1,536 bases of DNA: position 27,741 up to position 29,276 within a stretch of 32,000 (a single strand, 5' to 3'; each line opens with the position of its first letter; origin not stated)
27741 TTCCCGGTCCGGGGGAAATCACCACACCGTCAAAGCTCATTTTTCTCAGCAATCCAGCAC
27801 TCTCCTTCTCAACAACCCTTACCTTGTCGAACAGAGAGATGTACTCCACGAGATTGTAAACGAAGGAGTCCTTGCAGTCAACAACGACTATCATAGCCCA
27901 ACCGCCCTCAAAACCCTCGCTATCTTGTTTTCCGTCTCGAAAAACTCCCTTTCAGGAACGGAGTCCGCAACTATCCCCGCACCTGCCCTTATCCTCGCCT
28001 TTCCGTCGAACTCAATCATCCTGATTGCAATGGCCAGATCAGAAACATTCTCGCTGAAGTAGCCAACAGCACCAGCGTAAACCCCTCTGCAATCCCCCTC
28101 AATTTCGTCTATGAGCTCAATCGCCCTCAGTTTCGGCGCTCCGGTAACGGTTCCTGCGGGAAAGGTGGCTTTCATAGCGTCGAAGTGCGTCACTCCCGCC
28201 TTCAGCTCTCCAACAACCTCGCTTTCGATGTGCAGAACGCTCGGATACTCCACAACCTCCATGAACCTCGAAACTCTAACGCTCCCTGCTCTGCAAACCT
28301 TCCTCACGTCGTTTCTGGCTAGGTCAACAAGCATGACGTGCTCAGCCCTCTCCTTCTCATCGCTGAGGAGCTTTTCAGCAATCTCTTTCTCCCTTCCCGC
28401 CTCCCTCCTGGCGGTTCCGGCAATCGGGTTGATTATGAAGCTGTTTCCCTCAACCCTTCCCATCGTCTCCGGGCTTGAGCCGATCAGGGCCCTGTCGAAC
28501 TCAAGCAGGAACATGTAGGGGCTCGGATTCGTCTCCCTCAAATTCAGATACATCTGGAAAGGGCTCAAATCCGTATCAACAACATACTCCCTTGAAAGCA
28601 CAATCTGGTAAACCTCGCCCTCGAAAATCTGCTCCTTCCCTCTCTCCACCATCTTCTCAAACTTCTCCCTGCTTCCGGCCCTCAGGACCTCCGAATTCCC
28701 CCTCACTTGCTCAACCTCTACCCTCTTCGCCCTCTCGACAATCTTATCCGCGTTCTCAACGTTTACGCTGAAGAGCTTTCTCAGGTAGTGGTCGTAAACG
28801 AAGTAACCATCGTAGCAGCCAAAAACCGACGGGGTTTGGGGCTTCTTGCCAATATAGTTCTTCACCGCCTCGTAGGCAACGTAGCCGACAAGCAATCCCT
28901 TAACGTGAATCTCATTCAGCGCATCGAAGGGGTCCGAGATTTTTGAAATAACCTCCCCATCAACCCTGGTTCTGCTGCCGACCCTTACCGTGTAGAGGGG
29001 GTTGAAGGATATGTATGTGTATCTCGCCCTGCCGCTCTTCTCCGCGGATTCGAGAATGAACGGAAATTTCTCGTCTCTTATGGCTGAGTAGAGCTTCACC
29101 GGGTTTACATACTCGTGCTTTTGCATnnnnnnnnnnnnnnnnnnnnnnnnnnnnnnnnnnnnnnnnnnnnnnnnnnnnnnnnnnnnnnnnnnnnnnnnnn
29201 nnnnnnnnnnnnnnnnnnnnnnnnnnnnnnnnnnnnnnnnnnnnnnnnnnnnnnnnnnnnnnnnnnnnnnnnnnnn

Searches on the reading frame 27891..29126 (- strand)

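Call 66: search_protein_families(library=pfam, proteins=[window:27891-29126:-], max_evalue=0.001)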
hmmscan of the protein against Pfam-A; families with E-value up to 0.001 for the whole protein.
window:27891-29126:- (411 aa): 2 families
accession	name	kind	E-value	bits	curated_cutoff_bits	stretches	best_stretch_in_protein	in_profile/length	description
PF00425.24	Chorismate_bind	-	1.6e-86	290.5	27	1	153-401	2-257/257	chorismate binding enzyme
PF04715.19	Anth_synt_I_N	-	1e-14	55.4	23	1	7-119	3-139/140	Anthranilate synthase component I, N terminal region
